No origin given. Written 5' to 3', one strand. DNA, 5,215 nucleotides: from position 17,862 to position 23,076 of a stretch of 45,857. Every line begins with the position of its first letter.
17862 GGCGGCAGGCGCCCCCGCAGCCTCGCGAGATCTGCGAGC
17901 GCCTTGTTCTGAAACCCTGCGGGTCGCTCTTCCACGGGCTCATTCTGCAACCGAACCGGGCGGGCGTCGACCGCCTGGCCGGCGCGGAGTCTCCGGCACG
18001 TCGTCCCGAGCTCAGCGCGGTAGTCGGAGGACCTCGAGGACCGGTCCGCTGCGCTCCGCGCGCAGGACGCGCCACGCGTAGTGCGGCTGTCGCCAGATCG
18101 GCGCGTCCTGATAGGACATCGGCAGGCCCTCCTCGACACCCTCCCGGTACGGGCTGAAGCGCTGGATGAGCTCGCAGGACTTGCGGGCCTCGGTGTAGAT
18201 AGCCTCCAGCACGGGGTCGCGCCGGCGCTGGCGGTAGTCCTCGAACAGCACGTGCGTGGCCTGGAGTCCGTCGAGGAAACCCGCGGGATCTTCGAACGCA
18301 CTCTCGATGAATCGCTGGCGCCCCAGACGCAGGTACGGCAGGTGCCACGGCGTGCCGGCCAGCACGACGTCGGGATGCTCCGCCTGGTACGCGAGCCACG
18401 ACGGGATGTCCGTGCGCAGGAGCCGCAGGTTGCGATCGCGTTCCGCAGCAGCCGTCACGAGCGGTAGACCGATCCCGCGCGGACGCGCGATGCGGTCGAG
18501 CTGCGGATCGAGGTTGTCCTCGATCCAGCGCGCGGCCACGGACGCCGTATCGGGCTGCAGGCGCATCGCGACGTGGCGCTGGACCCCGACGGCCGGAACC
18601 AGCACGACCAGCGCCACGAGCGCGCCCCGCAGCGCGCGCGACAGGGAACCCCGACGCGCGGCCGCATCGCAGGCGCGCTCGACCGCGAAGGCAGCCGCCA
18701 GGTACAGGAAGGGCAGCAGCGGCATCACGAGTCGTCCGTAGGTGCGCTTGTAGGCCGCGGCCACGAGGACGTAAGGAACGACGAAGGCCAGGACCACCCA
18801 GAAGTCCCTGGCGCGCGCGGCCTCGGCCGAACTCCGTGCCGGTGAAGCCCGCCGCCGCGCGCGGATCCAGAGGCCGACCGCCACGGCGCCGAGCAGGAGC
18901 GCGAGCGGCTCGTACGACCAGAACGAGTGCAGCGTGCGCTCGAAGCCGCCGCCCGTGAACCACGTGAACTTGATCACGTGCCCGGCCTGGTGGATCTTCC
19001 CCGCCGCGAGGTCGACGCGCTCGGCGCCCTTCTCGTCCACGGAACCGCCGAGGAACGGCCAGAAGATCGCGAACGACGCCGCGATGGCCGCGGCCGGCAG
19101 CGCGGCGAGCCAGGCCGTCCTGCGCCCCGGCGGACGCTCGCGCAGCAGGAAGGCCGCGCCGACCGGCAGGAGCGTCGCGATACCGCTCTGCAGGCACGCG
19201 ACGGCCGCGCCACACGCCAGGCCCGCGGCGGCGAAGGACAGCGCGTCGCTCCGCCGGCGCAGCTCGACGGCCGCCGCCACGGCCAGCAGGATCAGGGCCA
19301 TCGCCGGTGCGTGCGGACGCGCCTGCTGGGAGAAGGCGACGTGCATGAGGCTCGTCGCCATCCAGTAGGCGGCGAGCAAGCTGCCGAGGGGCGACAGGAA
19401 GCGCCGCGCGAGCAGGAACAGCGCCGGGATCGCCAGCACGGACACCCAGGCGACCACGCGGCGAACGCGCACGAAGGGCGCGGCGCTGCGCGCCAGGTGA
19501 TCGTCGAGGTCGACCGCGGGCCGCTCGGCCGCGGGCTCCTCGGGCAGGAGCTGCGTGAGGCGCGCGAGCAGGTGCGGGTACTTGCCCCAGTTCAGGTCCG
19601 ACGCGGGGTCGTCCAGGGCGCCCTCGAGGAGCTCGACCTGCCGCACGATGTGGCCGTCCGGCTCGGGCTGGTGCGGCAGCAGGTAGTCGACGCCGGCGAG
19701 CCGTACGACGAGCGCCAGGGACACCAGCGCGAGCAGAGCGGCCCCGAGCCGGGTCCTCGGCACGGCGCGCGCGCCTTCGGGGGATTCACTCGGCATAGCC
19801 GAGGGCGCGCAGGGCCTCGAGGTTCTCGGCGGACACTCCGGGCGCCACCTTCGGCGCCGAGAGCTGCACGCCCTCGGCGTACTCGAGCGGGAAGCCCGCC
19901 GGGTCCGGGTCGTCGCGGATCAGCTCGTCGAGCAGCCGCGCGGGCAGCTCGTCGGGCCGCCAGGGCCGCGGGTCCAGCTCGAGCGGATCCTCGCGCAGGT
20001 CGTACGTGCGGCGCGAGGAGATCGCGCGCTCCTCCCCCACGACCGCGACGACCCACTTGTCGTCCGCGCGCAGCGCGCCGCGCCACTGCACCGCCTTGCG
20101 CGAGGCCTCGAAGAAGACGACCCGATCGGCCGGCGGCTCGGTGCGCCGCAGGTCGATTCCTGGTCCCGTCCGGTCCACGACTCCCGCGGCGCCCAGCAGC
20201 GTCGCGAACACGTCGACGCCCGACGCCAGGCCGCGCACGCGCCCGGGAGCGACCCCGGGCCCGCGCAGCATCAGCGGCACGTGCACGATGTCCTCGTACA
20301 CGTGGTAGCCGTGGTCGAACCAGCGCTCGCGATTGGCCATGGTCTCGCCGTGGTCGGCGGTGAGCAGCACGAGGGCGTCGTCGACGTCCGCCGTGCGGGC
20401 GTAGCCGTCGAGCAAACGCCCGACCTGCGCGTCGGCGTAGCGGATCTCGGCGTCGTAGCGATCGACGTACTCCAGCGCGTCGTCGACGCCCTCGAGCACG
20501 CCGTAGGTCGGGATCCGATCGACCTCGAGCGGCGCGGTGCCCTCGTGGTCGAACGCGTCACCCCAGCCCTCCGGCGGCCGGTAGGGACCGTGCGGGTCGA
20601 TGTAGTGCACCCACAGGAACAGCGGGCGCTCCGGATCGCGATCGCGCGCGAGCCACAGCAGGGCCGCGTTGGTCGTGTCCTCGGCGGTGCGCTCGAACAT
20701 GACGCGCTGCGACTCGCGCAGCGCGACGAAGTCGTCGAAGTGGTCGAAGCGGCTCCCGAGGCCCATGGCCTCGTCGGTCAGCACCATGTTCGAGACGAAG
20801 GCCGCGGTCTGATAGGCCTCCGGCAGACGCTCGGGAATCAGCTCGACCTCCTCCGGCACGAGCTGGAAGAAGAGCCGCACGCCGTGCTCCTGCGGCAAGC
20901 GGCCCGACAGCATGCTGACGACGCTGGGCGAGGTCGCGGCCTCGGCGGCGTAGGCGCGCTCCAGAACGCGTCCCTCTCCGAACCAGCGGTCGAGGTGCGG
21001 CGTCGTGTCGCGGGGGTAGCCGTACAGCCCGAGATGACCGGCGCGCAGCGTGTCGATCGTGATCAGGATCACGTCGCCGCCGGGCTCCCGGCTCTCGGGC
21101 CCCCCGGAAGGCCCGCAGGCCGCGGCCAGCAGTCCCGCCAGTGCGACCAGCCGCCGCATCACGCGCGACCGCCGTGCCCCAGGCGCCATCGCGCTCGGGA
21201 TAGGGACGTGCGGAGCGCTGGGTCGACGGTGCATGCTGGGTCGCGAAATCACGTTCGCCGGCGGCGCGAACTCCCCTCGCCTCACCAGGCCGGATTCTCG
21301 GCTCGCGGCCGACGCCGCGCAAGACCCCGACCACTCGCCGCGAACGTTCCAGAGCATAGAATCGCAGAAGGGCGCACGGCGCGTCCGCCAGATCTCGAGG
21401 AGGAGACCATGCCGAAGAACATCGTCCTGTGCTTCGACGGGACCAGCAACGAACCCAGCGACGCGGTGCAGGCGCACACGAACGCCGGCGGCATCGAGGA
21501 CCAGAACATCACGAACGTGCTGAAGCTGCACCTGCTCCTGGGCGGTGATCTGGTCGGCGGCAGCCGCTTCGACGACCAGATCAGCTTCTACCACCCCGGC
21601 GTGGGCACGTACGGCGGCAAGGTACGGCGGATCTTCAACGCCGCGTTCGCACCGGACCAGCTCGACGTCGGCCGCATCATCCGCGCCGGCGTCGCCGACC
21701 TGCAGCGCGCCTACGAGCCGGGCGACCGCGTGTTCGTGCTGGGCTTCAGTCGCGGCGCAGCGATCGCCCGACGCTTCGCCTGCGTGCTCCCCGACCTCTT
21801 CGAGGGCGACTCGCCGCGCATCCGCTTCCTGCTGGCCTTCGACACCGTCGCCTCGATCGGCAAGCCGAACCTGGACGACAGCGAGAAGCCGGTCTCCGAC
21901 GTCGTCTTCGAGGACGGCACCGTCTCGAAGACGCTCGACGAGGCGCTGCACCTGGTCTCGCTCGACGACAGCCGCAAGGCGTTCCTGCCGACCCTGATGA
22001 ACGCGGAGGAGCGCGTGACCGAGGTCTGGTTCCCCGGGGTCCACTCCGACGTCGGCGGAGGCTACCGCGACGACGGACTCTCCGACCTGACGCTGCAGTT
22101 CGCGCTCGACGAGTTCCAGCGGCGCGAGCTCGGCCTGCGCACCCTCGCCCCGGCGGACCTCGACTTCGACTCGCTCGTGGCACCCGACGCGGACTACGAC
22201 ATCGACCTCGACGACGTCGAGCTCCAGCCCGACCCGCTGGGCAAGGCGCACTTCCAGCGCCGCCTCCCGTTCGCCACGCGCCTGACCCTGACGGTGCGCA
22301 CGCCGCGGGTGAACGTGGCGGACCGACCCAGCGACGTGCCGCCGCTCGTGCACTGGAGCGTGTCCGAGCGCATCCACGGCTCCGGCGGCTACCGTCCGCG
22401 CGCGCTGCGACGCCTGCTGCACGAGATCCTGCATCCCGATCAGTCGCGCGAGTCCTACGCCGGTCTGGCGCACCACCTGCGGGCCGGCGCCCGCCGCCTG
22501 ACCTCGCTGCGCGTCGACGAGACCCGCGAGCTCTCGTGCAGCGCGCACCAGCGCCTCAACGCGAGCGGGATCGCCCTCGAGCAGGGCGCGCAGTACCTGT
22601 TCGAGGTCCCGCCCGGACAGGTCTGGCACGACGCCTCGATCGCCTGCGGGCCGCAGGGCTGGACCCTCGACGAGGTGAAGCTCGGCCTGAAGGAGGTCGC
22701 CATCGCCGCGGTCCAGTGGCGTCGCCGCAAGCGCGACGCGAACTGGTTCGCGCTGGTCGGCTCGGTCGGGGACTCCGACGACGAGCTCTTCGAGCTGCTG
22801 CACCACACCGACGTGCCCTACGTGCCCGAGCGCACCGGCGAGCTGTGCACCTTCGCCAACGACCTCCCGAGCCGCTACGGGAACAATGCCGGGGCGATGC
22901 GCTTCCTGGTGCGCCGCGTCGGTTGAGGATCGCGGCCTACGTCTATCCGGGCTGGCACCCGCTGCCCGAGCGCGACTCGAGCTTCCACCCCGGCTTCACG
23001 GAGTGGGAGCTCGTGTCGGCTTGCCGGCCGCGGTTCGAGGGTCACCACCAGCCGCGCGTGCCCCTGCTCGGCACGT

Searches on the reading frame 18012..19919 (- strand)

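Call 70: search_protein_families(library=pfam, proteins=[window:18012-19919:-], max_evalue=0.00001)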
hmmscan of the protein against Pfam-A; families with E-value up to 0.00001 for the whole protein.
window:18012-19919:- (635 aa): 1 family
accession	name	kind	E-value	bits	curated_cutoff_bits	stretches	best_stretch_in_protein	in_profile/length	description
PF02366.24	PMT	-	3.1e-06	27.4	22.7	1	146-258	79-197/245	Dolichyl-phosphate-mannose-protein mannosyltransferase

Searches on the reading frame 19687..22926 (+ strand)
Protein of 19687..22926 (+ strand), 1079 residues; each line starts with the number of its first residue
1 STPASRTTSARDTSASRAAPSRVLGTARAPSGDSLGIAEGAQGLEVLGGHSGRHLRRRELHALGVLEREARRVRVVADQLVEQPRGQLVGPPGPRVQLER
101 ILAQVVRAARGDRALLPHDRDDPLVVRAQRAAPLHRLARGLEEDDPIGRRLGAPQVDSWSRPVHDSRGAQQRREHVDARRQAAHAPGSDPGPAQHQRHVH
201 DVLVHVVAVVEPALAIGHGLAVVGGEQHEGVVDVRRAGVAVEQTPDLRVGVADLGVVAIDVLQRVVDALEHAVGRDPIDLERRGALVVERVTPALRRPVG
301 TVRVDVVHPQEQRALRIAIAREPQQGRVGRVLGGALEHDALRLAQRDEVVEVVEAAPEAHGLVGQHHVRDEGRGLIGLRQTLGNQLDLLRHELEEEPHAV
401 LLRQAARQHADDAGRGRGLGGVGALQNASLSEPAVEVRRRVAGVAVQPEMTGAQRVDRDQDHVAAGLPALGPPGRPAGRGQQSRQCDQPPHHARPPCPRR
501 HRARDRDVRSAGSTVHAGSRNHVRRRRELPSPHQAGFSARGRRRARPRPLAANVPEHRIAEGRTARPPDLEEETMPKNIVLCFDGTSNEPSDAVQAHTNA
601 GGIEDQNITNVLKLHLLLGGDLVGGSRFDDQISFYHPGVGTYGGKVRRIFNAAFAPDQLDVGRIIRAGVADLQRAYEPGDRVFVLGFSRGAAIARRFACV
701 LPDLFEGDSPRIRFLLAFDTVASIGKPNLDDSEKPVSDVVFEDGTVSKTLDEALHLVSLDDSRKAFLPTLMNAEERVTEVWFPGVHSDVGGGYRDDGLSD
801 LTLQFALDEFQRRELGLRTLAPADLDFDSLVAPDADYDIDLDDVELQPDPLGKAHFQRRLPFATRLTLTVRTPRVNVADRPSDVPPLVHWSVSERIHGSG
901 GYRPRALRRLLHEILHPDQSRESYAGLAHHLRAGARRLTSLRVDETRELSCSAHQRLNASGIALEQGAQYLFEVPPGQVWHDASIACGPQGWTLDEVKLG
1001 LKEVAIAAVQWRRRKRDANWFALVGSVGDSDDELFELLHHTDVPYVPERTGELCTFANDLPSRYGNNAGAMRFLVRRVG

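Call 70: search_protein_families(library=pfam, proteins=[window:19687-22926:+], max_evalue=0.00001)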
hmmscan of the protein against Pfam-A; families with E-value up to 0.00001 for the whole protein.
window:19687-22926:+ (1079 aa): 1 family
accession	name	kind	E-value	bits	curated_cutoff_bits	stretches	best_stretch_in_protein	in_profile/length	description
PF09994.14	T6SS_Tle1-like_cat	-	5.1e-40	138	27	2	707-808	170-286/287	T6SS, Phospholipase effector Tle1-like, catalytic domain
